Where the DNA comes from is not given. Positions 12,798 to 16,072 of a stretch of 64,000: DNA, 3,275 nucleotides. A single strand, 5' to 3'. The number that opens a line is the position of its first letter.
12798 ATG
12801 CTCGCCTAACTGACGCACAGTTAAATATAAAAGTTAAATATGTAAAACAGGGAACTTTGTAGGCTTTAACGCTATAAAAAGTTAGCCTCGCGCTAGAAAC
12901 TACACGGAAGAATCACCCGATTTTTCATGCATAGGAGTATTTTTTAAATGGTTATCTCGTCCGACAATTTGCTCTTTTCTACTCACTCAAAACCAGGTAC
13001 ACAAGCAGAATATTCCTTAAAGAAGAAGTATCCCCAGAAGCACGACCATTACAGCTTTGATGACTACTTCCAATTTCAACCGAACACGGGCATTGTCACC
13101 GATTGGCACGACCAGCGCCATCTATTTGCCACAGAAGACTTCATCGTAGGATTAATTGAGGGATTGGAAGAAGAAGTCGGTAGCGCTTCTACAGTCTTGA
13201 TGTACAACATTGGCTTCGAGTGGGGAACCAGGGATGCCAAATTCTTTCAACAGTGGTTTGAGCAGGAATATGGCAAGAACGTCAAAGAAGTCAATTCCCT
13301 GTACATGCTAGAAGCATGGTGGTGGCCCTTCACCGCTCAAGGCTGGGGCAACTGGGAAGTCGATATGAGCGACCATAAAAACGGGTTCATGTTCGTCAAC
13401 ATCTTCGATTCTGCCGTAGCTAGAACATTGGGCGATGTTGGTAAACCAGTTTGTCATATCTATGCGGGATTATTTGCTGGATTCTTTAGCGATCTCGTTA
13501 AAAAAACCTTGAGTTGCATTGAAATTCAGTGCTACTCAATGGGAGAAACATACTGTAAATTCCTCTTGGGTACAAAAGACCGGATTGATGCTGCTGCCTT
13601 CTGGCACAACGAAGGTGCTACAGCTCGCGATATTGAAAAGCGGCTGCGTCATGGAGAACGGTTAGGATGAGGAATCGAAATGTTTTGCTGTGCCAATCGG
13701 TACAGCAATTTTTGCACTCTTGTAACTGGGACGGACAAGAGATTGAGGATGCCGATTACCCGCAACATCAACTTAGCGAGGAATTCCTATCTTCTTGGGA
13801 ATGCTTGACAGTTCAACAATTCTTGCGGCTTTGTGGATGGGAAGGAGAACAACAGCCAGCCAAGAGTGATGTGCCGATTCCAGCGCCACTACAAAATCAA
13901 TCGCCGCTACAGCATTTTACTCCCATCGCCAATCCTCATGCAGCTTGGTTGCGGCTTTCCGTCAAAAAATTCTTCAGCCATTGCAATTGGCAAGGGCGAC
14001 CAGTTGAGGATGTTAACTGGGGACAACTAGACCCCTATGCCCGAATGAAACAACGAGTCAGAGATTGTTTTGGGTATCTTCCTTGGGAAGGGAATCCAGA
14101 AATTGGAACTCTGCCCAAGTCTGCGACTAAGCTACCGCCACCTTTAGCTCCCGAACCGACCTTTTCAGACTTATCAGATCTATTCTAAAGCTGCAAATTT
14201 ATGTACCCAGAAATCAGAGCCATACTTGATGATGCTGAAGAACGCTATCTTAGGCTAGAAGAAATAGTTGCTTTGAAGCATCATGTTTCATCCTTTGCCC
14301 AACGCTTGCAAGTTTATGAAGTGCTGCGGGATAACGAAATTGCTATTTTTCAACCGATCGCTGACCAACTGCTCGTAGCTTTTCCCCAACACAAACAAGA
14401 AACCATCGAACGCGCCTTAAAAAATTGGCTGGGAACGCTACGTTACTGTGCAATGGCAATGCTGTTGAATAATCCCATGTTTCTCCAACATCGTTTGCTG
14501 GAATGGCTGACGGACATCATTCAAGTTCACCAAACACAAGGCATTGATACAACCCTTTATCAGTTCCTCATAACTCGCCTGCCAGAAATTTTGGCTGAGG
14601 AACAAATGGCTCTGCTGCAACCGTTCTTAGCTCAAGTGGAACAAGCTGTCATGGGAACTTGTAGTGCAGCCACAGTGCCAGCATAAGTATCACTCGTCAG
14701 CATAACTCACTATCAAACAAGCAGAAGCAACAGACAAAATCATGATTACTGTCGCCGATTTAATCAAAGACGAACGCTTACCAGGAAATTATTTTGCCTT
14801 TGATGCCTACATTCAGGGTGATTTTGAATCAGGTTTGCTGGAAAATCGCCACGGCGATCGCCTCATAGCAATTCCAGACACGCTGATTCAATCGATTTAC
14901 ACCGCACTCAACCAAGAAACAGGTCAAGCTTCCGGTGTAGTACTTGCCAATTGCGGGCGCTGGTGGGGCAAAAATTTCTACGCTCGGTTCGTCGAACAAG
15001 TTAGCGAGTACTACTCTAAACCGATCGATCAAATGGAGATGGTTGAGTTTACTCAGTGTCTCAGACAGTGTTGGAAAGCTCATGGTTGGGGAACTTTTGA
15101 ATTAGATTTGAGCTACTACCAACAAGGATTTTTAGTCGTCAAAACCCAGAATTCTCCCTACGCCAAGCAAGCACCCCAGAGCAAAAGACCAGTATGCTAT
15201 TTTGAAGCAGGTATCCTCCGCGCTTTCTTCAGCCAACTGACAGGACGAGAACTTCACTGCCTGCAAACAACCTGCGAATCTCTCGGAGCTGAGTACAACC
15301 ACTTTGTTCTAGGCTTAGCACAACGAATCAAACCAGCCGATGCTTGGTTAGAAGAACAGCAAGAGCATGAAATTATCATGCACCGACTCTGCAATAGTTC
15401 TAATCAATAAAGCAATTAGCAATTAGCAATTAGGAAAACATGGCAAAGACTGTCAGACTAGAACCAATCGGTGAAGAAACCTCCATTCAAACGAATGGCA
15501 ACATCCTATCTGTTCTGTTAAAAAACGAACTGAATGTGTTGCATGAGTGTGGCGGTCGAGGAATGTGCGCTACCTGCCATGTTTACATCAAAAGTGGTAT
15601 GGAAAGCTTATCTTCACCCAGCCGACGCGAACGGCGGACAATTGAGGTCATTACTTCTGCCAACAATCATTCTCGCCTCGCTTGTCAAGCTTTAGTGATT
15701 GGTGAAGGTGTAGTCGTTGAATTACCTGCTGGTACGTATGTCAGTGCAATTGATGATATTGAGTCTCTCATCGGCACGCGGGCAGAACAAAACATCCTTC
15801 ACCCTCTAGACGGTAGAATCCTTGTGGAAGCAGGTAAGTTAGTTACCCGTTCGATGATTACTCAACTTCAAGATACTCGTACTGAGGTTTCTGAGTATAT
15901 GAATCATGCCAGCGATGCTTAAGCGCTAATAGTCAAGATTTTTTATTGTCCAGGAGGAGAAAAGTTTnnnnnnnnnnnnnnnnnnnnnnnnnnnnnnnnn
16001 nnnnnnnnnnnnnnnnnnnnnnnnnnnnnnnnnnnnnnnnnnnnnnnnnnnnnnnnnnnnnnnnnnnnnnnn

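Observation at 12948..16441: Six-gene operon: two V4R proteins + alpha/beta-like phycobiliprotein-fold pair + Cys/Trp repeat protein + adrenodoxin-type ferredoxin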

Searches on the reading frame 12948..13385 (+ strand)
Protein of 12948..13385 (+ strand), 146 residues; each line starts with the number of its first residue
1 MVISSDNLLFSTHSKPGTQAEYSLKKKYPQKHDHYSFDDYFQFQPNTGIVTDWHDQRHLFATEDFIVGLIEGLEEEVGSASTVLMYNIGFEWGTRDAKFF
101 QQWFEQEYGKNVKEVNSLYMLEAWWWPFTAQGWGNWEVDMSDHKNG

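Call 52: search_protein_families(library=pfam, proteins=[window:12948-13385:+], max_evalue=10)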
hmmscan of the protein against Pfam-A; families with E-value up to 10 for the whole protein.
seq(146 aa): 1 family
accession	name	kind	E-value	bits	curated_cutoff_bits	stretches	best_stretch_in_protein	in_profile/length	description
PF06505.16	XylR_N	-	0.00075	19.6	23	1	39-119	4-85/101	Activator of aromatic catabolism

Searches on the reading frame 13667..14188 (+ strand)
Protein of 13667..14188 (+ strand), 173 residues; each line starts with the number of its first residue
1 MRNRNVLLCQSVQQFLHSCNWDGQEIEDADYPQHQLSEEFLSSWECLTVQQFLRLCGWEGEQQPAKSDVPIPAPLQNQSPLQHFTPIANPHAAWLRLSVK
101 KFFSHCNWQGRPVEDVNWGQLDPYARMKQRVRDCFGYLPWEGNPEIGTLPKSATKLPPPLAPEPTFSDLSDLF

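Call 3: search_protein_families(library=pfam, proteins=[window:13667-14188:+], max_evalue=1)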
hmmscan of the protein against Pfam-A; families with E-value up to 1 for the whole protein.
window:13667-14188:+ (173 aa): 2 families
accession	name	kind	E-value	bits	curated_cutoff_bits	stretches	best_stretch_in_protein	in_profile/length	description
PF16799.10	VGPC1_C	-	0.046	14.2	28.9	1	2-27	7-32/48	C-terminal membrane-localisation domain of ion-channel, VCN1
PF08742.16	C8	-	0.11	13.2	23.7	0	5-27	37-59/68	C8 domain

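Call 4: search_protein_families(library=ncbifam, proteins=[window:13667-14188:+], max_evalue=1)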
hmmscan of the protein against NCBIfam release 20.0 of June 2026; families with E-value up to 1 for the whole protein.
window:13667-14188:+ (173 aa): 0 families

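Call 45: find_homologous_proteins(query=window:13667-14188:+, max_evalue=0.01)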
Query window:13667-14188:+ (173 aa): 23 proteins with E <= 0.01 among 39 candidates.
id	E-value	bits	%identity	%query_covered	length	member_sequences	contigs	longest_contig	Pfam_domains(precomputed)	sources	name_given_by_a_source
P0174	3.4e-114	397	95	100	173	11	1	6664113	-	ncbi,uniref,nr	ncbi:MAG: hypothetical protein N4J56_000512 [Chroococcidiopsis sp. SAG 2025]|uniref:hypothetical pro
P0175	5.9e-97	341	84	100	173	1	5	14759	-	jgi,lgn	jgi:hypothetical protein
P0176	2.0e-73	264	68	100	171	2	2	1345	-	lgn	-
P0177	2.2e-72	261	66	100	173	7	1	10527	-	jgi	jgi:hypothetical protein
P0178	6.6e-46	174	50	100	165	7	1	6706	-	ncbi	-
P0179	2.3e-39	153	51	100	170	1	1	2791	-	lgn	-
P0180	4.0e-39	152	49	100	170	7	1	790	-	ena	-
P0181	5.9e-37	145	44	100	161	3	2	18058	-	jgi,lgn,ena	jgi:hypothetical protein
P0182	1.2e-36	144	48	100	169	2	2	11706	-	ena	-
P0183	9.2e-35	138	47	100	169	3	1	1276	-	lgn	-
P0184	1.6e-33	134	42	100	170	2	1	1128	-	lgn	-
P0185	2.7e-31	127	43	95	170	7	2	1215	-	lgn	-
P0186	4.4e-31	126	47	100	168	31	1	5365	-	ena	-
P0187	1.8e-30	124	47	100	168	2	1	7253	-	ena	-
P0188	9.9e-30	122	42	100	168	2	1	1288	-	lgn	-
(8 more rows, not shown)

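Call 54: predict_structure(alignment_id=A3)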
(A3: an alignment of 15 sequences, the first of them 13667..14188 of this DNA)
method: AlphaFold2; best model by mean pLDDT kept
length: 173 residues; sequences in the alignment: 15
mean_pLDDT: 42.0   pTM: 0.28
mean pLDDT of the five models: 42.0, 41.4, 40.0, 38.9, 36.5
residues with pLDDT >= 90: 0; 70-90: 0; 50-70: 38; < 50: 135
segments of 3 or more residues with pLDDT < 50: 1-14, 16-35, 57-98, 108-119, 121-127, 137-173
pLDDT, mean of each block of 10 residues (from residue 1): 31 46 42 47 52 48 31 32 39 48 51 44 48 49 32 32 40 38
secondary structure, 60 per line:
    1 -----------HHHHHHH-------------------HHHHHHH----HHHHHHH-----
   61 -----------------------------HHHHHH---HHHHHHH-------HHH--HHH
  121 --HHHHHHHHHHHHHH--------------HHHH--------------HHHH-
elements in order: H12-18 H38-44 H49-55 H90-95 H99-105 H123-136 H151-154 H169-172

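Call 55: search_protein_representatives(alignment_id=A3)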
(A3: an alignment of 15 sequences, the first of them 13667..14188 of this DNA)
Query: 15 sequences, 168 profile positions. Proteins with E-value up to 0.001 (for the whole library): 366; up to 1e-10: 168; up to 1e-30: 19. The best 150 are listed.
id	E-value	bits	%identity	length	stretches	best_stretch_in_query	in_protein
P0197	4.1e-60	218.6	-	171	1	1-168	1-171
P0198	9.8e-52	191.4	-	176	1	3-168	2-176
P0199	1.5e-51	190.7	-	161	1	1-168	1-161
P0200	2.0e-48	180.6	-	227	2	5-168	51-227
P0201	1.4e-46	174.6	-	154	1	1-168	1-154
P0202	6.8e-45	169.1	-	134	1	39-168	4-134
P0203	2.2e-44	167.5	-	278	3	43-168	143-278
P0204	1.4e-43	164.8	-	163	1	3-168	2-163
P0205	3.3e-40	153.9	-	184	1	1-168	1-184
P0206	4.3e-38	147.0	-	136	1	39-168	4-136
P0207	5.3e-38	146.7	-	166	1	1-168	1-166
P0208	7.7e-38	146.2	-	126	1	40-168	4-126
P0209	1.4e-37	145.3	-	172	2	82-168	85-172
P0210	2.5e-35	138.0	-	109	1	73-168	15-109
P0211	2.1e-34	135.0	-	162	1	1-168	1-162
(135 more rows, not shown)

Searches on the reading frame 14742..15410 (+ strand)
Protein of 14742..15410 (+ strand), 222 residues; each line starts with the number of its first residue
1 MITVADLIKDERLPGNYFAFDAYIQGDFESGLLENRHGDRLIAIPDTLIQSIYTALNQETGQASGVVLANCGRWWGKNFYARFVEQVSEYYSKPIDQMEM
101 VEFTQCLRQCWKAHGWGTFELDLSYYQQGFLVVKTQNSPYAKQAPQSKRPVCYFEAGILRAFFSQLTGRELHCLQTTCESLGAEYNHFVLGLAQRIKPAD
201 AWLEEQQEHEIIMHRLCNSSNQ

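Call 3: search_protein_families(library=pfam, proteins=[window:14742-15410:+], max_evalue=1)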
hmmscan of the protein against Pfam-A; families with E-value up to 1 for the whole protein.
window:14742-15410:+ (222 aa): 1 family
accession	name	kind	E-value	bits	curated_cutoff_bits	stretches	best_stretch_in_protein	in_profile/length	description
PF02830.23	V4R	-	6.2e-19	68.3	31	1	132-191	2-61/62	V4R domain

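Call 4: search_protein_families(library=ncbifam, proteins=[window:14742-15410:+], max_evalue=1)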
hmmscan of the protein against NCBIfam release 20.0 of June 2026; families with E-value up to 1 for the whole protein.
window:14742-15410:+ (222 aa): 4 families
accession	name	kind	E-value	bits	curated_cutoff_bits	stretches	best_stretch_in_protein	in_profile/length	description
NF053755.1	MsvR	equivalog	6.8e-10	39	220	1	86-189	136-235/236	transcriptional factor MsvR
TIGR02019.1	BchJ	equivalog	0.0086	15.9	74.3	1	44-188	44-186/188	bacteriochlorophyll 4-vinyl reductase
NF011976.0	PRK15443.2-3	equivalog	0.053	13.4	285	1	36-92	74-132/141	glycerol dehydratase small subunit DhaB3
TIGR01754.1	flav_RNR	hypoth_equivalog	0.15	11.9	163.8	1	67-101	86-120/140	putative ribonucleotide reductase-associated flavodoxin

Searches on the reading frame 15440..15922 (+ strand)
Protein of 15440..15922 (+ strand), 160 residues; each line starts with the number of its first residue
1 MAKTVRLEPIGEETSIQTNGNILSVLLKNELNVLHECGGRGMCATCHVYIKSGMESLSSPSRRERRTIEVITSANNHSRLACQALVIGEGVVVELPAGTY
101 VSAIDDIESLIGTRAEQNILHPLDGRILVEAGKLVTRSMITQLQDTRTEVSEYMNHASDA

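Call 3: search_protein_families(library=pfam, proteins=[window:15440-15922:+], max_evalue=1)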
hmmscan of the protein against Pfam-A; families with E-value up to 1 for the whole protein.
window:15440-15922:+ (160 aa): 2 families
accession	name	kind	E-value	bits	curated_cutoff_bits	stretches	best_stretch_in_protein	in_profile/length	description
PF00111.32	Fer2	-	4.7e-10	39.7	21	1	7-86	3-76/77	2Fe-2S iron-sulfur cluster binding domain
PF19404.4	DUF5977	-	0.2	12.7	25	1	78-105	11-38/65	Family of unknown function (DUF5977)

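Call 4: search_protein_families(library=ncbifam, proteins=[window:15440-15922:+], max_evalue=1)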
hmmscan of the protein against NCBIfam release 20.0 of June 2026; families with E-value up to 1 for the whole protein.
window:15440-15922:+ (160 aa): 7 families
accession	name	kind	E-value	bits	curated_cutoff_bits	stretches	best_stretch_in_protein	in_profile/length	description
TIGR02007.1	fdx_isc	equivalog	2.1e-16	60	132.1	1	8-99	12-103/110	ISC system 2Fe-2S type ferredoxin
TIGR01941.1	nqrF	equivalog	8.7e-07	28.2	295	1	14-86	44-112/405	NADH:ubiquinone reductase (Na(+)-transporting) subunit F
NF040756.1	corr_regen_AcsV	exception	1.9e-05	23.2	800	1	5-121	2-111/632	corrinoid activation/regeneration protein AcsV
NF004317.0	PRK05713.1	equivalog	0.0093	15.2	338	1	14-90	11-80/312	iron-sulfur-binding ferredoxin reductase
NF004058.0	PRK05576.1-1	equivalog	0.042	13.3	239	1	14-108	72-161/221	cobalt-factor II C(20)-methyltransferase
NF058606.1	GlBtMonoRdsGbcB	equivalog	0.05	12.5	500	1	4-55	279-329/362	glycine betaine monooxygenase reductase subunit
TIGR02160.1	PA_CoA_Oxy5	hypoth_equivalog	0.068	12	420.8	1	15-94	278-350/352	1,2-phenylacetyl-CoA epoxidase subunit PaaE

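Call 53: search_solved_structures(query=window:15440-15922:+, max_evalue=0.001, show_alignments=1)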
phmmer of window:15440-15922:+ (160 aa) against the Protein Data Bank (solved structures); distinct sequences matched with E-value up to 0.001: 23.
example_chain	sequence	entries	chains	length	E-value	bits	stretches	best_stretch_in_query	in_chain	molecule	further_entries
1i7h_A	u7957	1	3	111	3.3e-11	46.7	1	15-99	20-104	FERREDOXIN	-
3ah7_A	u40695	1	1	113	3.9e-09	40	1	9-98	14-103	[2Fe-2S]ferredoxin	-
1gpx_A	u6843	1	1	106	5.9e-09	39.4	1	22-96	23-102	PUTIDAREDOXIN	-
1oqq_A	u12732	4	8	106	7.7e-09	39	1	22-96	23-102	Putidaredoxin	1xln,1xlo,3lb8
1pdx_A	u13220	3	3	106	8.2e-09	38.9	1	22-96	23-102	PROTEIN (PUTIDAREDOXIN) | Putidaredoxin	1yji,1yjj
5gxg_B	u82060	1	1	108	8.5e-09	38.9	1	22-96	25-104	Putidaredoxin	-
4jws_C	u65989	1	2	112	9.5e-09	38.7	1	22-96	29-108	Putidaredoxin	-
1put_A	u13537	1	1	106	1e-08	38.6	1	25-96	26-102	PUTIDAREDOXIN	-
1oqr_A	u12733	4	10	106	1.1e-08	38.6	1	22-96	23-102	Putidaredoxin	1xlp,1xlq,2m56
3w9c_B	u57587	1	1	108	1.1e-08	38.5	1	22-96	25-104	Putidaredoxin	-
4jwu_C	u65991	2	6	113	1.2e-08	38.4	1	21-96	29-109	Putidaredoxin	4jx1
6nbl_C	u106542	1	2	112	1.3e-08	38.2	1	22-96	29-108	Putidaredoxin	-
1r7s_A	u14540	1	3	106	1.5e-08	38.1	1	22-96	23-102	Putidaredoxin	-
3hui_A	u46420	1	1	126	3.3e-08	37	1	8-96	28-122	Ferredoxin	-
9i2a_A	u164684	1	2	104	2.1e-06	31.2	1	14-93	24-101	Ferredoxin-4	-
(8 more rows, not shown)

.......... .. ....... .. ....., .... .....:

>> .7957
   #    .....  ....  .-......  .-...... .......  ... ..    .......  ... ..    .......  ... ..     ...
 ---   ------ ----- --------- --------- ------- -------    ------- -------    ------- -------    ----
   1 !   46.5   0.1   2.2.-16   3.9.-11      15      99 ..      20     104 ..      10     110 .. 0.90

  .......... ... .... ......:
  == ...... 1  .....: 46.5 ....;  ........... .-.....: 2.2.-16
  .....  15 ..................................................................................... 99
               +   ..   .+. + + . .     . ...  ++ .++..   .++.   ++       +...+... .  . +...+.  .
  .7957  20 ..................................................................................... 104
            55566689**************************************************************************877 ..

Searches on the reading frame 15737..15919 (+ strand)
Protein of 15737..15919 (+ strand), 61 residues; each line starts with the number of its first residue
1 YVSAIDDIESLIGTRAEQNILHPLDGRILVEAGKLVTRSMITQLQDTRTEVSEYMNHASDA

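Call 52: search_protein_families(library=pfam, proteins=[window:15737-15919:+], max_evalue=10)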
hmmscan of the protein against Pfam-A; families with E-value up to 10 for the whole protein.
seq(61 aa): 0 families
